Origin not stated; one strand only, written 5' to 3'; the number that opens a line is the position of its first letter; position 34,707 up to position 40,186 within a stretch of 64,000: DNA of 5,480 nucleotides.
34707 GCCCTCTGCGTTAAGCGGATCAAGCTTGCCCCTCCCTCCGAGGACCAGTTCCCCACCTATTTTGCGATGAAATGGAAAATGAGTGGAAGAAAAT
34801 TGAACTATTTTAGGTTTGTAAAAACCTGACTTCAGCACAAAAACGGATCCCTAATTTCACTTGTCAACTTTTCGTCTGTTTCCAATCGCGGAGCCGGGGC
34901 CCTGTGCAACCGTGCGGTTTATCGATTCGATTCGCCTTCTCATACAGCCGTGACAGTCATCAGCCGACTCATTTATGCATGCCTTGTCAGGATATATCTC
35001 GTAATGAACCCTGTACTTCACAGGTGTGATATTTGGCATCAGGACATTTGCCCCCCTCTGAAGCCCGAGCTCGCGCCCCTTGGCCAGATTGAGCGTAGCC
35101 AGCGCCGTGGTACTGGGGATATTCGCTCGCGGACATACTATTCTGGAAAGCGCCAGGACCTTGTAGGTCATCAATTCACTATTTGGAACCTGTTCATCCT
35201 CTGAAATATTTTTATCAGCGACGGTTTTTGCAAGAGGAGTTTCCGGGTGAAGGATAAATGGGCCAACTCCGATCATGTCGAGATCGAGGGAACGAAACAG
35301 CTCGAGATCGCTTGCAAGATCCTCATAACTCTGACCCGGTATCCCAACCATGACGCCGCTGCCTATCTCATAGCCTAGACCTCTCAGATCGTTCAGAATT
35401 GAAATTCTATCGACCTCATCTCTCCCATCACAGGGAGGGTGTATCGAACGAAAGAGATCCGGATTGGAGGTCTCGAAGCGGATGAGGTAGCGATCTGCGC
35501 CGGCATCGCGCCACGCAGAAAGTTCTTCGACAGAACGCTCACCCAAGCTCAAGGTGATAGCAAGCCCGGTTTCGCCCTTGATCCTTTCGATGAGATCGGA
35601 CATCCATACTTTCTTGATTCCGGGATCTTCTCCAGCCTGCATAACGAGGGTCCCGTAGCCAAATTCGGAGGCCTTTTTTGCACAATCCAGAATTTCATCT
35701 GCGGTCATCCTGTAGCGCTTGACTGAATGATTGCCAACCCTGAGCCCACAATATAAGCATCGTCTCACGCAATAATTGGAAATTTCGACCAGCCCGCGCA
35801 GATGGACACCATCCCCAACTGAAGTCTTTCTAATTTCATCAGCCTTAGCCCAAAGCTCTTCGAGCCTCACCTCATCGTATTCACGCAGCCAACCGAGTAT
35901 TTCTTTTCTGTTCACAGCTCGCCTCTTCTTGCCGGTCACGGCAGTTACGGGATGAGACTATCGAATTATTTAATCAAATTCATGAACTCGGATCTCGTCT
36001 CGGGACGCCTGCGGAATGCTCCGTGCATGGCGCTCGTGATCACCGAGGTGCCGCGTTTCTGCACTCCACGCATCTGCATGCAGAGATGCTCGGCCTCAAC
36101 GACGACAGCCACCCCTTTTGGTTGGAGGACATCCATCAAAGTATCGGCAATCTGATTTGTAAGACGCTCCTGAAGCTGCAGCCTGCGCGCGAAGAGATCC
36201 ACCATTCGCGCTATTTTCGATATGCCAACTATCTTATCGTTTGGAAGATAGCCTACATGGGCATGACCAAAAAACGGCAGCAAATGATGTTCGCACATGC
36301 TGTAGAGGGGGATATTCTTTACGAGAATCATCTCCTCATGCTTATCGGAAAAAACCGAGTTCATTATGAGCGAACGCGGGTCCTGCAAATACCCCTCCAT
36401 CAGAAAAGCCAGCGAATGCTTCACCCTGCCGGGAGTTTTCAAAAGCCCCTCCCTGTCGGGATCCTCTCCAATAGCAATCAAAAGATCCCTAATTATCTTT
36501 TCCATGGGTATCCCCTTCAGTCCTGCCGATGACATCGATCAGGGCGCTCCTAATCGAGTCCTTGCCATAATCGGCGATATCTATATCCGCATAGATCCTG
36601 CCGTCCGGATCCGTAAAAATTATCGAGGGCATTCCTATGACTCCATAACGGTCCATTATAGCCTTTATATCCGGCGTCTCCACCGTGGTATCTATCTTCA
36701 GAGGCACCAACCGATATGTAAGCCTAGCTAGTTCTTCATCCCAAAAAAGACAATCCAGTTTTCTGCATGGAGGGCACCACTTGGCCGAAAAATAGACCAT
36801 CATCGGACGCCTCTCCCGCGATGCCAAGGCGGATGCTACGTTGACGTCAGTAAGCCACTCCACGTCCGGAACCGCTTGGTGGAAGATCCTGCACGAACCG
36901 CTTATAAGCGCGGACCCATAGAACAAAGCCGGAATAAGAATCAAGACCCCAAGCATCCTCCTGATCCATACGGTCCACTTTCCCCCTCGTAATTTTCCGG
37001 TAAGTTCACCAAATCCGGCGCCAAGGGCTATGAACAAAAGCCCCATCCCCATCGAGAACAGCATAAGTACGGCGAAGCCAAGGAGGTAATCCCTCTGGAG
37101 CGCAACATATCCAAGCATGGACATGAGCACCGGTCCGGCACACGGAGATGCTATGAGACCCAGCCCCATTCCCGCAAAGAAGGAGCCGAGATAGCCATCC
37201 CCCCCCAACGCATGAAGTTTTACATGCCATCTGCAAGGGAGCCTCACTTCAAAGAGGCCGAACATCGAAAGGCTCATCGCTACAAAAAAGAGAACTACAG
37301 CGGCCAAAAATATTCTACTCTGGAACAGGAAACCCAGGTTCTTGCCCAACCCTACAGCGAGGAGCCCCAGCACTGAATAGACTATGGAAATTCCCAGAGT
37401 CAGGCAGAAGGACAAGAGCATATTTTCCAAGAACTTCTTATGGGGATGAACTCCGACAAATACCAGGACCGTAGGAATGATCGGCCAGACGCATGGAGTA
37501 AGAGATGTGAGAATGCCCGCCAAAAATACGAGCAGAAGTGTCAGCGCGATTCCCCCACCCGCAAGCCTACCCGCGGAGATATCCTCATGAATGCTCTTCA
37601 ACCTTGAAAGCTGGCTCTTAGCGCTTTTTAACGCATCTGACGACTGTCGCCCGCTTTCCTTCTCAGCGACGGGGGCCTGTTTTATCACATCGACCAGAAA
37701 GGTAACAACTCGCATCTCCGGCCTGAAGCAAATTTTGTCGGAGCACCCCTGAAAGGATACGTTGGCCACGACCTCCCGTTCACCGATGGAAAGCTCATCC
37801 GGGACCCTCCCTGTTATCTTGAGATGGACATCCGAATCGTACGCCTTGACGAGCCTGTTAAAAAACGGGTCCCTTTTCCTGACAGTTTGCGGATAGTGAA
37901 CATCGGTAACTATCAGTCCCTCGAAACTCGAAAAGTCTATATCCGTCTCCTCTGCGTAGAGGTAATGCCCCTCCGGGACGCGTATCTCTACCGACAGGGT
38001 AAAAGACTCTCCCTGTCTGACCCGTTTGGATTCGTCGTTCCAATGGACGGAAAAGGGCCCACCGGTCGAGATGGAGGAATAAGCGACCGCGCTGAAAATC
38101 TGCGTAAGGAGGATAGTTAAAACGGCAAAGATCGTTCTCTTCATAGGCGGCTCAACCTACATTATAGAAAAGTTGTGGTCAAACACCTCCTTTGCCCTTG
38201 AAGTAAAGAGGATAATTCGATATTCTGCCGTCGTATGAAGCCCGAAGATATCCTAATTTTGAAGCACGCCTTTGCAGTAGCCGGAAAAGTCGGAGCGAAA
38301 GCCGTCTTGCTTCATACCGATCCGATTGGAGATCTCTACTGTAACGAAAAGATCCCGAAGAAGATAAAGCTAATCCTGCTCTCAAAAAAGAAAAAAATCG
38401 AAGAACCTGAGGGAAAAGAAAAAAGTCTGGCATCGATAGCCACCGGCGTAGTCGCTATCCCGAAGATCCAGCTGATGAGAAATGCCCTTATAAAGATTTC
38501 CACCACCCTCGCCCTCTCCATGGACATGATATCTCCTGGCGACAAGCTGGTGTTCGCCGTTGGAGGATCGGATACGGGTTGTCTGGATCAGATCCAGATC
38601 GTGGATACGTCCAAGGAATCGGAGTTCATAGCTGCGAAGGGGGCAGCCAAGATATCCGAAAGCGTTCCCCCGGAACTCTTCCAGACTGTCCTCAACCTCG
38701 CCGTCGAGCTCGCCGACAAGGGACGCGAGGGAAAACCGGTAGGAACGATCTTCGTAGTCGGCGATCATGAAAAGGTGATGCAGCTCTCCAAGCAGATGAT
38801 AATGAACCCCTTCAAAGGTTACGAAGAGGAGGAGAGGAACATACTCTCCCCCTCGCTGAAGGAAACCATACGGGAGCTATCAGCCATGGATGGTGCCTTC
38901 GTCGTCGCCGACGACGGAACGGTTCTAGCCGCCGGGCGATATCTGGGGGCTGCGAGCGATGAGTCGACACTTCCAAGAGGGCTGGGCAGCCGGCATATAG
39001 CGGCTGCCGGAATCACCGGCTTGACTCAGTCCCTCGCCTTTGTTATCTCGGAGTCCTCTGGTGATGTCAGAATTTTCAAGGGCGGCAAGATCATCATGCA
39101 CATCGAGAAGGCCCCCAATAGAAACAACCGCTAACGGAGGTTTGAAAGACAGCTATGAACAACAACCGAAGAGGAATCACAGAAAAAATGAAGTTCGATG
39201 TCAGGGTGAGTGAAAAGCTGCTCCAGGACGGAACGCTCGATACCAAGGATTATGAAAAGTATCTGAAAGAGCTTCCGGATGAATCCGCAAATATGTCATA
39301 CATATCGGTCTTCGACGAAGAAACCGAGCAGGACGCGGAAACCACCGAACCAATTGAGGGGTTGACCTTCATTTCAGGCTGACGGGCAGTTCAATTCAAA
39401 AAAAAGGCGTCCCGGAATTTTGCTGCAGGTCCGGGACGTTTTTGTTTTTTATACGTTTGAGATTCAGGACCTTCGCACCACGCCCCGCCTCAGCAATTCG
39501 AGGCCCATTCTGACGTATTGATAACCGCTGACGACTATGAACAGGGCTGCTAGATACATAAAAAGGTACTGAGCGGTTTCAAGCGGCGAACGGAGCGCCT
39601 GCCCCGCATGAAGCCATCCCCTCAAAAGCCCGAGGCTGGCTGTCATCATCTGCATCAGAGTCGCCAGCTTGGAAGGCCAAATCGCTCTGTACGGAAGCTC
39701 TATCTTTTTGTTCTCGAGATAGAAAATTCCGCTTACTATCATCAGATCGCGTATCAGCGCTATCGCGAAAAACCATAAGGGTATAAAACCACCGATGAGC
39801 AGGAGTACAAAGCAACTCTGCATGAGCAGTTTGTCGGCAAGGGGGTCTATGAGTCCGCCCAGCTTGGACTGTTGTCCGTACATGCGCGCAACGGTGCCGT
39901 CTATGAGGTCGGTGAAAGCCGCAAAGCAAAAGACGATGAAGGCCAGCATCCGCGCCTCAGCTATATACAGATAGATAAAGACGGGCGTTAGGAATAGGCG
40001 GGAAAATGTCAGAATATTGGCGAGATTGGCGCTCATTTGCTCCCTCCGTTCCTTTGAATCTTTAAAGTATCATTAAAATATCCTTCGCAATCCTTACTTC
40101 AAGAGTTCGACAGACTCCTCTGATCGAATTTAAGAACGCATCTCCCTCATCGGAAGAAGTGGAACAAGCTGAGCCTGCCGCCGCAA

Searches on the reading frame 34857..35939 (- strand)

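Call 77: search_protein_families(library=pfam, proteins=[window:34857-35939:-], max_evalue=0.00001)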
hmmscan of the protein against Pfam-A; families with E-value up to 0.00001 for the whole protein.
window:34857-35939:- (360 aa): 1 family
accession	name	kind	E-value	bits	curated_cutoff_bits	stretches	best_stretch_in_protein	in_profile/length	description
PF04055.27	Radical_SAM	-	1.9e-18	67.6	29.5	1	51-214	1-165/166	Radical SAM superfamily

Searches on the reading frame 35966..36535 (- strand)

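Call 32: search_protein_families(library=pfam, proteins=[window:35966-36535:-])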
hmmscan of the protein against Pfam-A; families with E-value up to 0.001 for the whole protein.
window:35966-36535:- (189 aa): 2 families
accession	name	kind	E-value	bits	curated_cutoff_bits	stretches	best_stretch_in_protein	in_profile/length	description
PF01227.27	GTP_cyclohydroI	-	1.7e-77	259.4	27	1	11-188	1-178/179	GTP cyclohydrolase I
PF14489.11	QueF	-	2e-06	28.4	27.3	1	87-145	1-59/81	QueF-like protein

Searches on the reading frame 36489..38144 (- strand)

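Call 32: search_protein_families(library=pfam, proteins=[window:36489-38144:-])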
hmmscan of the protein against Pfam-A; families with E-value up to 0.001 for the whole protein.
window:36489-38144:- (551 aa): 6 families
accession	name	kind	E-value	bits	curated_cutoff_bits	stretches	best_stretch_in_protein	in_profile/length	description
PF02683.22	DsbD_TM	-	4.2e-36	124.7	27.1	1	201-408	3-213/219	Cytochrome C biogenesis protein transmembrane domain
PF11412.14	DsbD_N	-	3e-15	56.7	25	1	42-148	15-116/119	Thiol:disulfide interchange protein DsbD, N-terminal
PF13899.12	Thioredoxin_7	-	1.1e-11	45.1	27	1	429-513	1-83/83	Thioredoxin-like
PF00085.26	Thioredoxin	-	9.7e-08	32.4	23.5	1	431-514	5-82/103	Thioredoxin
PF13386.12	DsbD_2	-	1.7e-07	31.8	24.9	1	206-404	2-195/199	Cytochrome C biogenesis protein transmembrane region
PF13098.12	Thioredoxin_2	-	1.3e-06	29.1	27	1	443-519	3-89/104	Thioredoxin-like domain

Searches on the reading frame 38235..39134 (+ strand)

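Call 32: search_protein_families(library=pfam, proteins=[window:38235-39134:+])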
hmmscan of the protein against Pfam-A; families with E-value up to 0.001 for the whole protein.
window:38235-39134:+ (299 aa): 2 families
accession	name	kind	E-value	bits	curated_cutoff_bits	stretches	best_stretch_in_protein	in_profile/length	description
PF02457.21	DAC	-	1.7e-21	76.5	27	1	162-285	5-118/119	DisA bacterial checkpoint controller nucleotide-binding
PF21755.2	DacZ_P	-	1e-05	25.6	27.4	1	8-131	5-123/125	Probable sensor domain DacZ_P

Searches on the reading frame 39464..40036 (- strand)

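Call 32: search_protein_families(library=pfam, proteins=[window:39464-40036:-])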
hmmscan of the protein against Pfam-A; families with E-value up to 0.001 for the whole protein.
window:39464-40036:- (190 aa): 1 family
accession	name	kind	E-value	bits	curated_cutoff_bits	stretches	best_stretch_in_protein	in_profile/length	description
PF01066.26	CDP-OH_P_transf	-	3.4e-33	115.6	22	1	4-168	2-151/152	CDP-alcohol phosphatidyltransferase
